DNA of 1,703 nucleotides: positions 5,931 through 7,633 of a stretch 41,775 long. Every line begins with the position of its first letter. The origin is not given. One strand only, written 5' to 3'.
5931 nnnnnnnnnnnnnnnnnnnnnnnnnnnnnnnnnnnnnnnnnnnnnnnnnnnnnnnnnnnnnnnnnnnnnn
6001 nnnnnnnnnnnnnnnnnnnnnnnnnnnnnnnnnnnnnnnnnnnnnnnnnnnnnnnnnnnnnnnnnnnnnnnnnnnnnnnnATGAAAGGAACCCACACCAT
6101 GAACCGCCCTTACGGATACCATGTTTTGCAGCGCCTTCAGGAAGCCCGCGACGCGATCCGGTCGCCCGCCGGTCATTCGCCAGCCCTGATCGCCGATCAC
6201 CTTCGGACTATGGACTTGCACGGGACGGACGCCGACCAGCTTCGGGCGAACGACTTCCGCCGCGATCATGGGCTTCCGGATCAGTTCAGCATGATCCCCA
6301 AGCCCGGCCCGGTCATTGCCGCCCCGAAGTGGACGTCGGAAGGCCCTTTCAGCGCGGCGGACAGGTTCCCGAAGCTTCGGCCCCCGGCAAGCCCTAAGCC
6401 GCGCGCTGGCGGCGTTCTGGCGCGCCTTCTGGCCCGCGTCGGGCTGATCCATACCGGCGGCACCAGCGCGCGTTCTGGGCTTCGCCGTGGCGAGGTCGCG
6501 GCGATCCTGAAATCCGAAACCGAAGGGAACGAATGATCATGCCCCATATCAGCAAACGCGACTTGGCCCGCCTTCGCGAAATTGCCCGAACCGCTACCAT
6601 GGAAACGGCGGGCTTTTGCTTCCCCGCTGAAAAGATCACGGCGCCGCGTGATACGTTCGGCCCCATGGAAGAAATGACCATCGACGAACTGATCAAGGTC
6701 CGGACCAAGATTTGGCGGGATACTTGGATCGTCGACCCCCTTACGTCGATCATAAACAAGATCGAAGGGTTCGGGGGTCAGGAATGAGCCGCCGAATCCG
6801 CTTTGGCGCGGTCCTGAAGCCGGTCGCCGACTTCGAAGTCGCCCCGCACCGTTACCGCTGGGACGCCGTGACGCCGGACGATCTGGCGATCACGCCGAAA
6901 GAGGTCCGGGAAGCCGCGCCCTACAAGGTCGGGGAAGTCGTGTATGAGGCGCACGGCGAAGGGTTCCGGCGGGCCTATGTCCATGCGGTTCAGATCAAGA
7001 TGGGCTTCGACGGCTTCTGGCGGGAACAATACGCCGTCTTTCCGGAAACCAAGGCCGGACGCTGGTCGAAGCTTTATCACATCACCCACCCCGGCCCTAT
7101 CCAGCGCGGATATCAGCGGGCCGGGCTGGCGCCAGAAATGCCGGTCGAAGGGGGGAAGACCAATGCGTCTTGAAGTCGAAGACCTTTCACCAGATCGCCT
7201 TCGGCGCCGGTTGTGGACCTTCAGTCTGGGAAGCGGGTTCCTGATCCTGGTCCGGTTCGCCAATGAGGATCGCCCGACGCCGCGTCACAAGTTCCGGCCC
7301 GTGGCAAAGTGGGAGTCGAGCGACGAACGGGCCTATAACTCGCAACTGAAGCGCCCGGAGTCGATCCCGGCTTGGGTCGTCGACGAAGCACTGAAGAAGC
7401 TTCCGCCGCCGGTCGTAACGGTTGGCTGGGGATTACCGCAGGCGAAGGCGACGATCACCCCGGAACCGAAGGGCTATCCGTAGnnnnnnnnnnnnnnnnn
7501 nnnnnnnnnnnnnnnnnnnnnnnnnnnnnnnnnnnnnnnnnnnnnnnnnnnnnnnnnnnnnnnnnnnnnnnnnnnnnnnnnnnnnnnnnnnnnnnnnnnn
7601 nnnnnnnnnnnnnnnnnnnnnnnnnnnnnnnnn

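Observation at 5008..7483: Two accessory cassettes (3 + 4 genes) each launched by the same exact 37-bp promoter-like element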

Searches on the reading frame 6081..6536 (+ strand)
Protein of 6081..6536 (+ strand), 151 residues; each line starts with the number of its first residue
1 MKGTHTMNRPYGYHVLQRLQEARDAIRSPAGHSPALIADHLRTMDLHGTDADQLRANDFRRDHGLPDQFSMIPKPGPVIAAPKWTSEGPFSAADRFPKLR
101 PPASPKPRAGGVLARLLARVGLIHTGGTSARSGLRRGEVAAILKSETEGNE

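Call 25: search_protein_families(library=pfam, max_evalue=0.1, proteins=[window:6081-6536:+])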
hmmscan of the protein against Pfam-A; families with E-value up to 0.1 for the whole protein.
window:6081-6536:+ (151 aa): 0 families

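Call 26: search_protein_families(library=phrogs, max_evalue=0.01, proteins=[window:6081-6536:+])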
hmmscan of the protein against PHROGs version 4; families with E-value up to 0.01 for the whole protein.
window:6081-6536:+ (151 aa): 0 families

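Call 72: search_protein_families(library=padloc, max_evalue=0.05, proteins=[window:6081-6536:+])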
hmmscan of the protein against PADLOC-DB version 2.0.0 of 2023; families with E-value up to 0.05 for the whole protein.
window:6081-6536:+ (151 aa): 0 families

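Call 73: search_protein_families(library=ncbifam, max_evalue=0.05, proteins=[window:6081-6536:+])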
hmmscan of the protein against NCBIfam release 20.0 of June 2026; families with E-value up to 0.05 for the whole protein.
window:6081-6536:+ (151 aa): 0 families

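Call 86: search_solved_structures(query=window:6099-6536:+, max_evalue=1)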
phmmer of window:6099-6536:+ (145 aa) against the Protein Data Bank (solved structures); distinct sequences matched with E-value up to 1: 3.
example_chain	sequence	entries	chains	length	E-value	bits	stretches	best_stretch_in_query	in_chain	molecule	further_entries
5xyi_P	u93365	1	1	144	0.24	14.7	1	7-40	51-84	Ribosomal protein S19, putative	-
6ple_A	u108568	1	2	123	0.61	13.4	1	75-138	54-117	Heme oxygenase (mycobilin-producing)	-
4nl5_A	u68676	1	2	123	0.64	13.4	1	75-138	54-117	Heme-degrading monooxygenase HmoB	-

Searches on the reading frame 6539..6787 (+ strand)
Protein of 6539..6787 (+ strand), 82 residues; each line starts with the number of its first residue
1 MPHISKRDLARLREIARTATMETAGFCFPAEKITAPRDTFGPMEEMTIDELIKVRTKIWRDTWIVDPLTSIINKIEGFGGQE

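Call 25: search_protein_families(library=pfam, max_evalue=0.1, proteins=[window:6539-6787:+])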
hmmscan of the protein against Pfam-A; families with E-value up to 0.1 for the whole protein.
window:6539-6787:+ (82 aa): 0 families

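Call 26: search_protein_families(library=phrogs, max_evalue=0.01, proteins=[window:6539-6787:+])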
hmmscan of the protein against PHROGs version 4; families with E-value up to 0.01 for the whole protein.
window:6539-6787:+ (82 aa): 1 family
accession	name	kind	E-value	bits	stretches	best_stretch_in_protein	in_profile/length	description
phrog_29142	-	unknown function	5.1e-11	43.8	1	7-76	15-85/89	-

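Call 72: search_protein_families(library=padloc, max_evalue=0.05, proteins=[window:6539-6787:+])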
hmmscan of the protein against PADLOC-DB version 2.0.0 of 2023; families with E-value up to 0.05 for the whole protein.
window:6539-6787:+ (82 aa): 0 families

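Call 73: search_protein_families(library=ncbifam, max_evalue=0.05, proteins=[window:6539-6787:+])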
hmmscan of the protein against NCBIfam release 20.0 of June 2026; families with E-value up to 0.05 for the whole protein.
window:6539-6787:+ (82 aa): 0 families

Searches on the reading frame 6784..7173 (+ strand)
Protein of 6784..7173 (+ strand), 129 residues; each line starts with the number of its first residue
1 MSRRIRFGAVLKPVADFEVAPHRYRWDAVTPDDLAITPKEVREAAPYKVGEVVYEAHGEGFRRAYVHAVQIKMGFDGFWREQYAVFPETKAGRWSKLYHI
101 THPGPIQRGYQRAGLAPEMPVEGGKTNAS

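Call 25: search_protein_families(library=pfam, max_evalue=0.1, proteins=[window:6784-7173:+])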
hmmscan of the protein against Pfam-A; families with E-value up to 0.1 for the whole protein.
window:6784-7173:+ (129 aa): 0 families

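Call 26: search_protein_families(library=phrogs, max_evalue=0.01, proteins=[window:6784-7173:+])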
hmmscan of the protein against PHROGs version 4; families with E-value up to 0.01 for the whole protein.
window:6784-7173:+ (129 aa): 0 families

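Call 72: search_protein_families(library=padloc, max_evalue=0.05, proteins=[window:6784-7173:+])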
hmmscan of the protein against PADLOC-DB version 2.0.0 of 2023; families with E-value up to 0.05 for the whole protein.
window:6784-7173:+ (129 aa): 1 family
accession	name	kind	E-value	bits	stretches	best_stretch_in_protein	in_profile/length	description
PDLC02466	BrxB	-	0.017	13.1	1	40-110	111-182/185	BrxB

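Call 73: search_protein_families(library=ncbifam, max_evalue=0.05, proteins=[window:6784-7173:+])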
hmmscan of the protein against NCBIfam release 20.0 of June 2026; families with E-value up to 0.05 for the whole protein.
window:6784-7173:+ (129 aa): 0 families

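Call 87: search_solved_structures(query=window:6784-7173:+, max_evalue=1)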
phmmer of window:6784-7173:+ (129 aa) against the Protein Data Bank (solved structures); distinct sequences matched with E-value up to 1: 1.
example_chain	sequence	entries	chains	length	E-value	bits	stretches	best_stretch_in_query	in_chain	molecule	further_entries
8iyj_P3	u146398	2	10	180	0.39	14.1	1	23-106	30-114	Testis-expressed sequence 37 protein | Protein SPMIP9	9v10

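Call 94: find_homologous_proteins(query=window:6784-7173:+, max_evalue=0.001)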
Query window:6784-7173:+ (129 aa): 57 proteins with E <= 0.001 among 69 candidates.
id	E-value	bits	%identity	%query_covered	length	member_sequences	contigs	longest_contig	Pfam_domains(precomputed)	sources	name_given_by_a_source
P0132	5.2e-82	291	98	100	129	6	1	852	-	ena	-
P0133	9.4e-61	222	76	99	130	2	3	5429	-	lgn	-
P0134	2.6e-56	207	75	95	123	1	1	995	-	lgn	-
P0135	5.0e-49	184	68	91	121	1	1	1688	-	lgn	-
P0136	1.2e-48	183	69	93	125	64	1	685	-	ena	-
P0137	2.4e-48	182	68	95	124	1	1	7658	-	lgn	-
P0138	3.3e-48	181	68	95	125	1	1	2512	-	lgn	-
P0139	6.3e-48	180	67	93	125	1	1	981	-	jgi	jgi:hypothetical protein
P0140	3.2e-47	178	66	95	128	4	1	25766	-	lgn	-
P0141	7.8e-42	161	61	93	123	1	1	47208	-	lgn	-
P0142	3.0e-41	159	60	95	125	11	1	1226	-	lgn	-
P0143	9.7e-41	157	59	95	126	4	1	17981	-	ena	-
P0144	3.7e-40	155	61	95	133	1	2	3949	-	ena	-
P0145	3.6e-39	152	60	92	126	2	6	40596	-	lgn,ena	-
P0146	2.3e-36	143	57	93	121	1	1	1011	-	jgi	jgi:hypothetical protein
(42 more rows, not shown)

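Call 95: find_encoding_contigs(protein=P0140, flank=5000, max_places=1)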
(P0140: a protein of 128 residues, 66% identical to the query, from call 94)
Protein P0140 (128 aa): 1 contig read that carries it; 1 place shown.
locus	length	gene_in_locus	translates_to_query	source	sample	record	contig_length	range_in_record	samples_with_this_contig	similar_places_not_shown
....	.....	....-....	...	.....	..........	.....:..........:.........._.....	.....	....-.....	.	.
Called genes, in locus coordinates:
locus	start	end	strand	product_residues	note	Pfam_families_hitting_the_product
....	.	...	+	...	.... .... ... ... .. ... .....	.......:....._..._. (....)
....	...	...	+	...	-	-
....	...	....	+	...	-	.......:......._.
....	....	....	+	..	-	-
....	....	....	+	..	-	-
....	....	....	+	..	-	-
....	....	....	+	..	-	-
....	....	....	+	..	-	-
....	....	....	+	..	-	-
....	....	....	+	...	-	-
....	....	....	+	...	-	-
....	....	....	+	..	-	-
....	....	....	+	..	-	-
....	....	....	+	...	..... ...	-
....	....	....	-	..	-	-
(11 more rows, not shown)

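Call 96: find_encoding_contigs(protein=P0141, flank=5000, max_places=1)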
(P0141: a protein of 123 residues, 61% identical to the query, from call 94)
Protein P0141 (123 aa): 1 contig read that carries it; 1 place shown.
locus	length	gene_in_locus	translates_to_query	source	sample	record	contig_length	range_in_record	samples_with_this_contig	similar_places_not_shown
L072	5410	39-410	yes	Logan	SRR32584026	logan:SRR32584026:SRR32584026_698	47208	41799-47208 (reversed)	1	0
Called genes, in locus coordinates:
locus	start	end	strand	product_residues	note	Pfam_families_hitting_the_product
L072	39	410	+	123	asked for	-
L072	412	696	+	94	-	-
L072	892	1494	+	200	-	-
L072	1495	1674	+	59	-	-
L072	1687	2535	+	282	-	PF16473:Rv2179c-like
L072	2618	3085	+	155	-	PF23978:DUF7303 (weak)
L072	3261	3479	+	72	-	-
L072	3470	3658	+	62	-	-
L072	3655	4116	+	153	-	PF00383:dCMP_cyt_deam_1, PF14437:MafB19-deam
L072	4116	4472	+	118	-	-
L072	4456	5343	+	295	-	PF02511:Thy1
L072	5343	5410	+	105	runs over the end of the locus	PF10073:GapR_DNA-bd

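Call 97: find_encoding_contigs(protein=P0145, flank=5000, max_places=1)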
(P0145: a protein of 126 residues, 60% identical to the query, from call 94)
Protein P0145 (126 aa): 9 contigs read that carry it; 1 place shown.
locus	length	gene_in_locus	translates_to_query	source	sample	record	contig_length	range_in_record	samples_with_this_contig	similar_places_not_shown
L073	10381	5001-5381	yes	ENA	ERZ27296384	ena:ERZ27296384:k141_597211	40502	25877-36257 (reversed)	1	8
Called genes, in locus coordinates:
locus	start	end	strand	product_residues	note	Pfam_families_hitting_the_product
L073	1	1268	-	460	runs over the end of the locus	PF00271:Helicase_C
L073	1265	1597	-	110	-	PF01381:HTH_3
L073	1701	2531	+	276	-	PF24703:DUF7666, PF01391:Collagen (faint)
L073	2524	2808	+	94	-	-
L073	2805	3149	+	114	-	-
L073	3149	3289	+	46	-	-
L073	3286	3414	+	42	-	-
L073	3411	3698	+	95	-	-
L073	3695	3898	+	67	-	-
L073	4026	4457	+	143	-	-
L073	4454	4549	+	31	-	-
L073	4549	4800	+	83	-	-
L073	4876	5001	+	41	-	-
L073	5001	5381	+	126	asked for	-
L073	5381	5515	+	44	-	-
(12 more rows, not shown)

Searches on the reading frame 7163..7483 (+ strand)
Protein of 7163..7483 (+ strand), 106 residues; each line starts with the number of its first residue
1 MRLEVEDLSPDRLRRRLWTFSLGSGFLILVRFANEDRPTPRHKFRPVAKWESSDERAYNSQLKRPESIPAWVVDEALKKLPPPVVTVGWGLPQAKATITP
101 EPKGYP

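Call 25: search_protein_families(library=pfam, max_evalue=0.1, proteins=[window:7163-7483:+])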
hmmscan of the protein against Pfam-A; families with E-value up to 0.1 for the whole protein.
window:7163-7483:+ (106 aa): 0 families

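Call 26: search_protein_families(library=phrogs, max_evalue=0.01, proteins=[window:7163-7483:+])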
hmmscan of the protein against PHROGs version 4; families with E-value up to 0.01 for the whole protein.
window:7163-7483:+ (106 aa): 1 family
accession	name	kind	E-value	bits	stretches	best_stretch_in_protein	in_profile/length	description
phrog_33971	-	unknown function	2.2e-12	48.1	1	1-80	2-83/108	-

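Call 72: search_protein_families(library=padloc, max_evalue=0.05, proteins=[window:7163-7483:+])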
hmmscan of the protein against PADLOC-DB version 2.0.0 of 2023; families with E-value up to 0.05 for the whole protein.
window:7163-7483:+ (106 aa): 0 families

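Call 73: search_protein_families(library=ncbifam, max_evalue=0.05, proteins=[window:7163-7483:+])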
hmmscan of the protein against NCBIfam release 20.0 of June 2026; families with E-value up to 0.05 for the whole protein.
window:7163-7483:+ (106 aa): 0 families

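Call 88: search_solved_structures(query=window:7163-7483:+, max_evalue=1)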
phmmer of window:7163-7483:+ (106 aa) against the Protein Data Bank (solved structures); distinct sequences matched with E-value up to 1: 0.
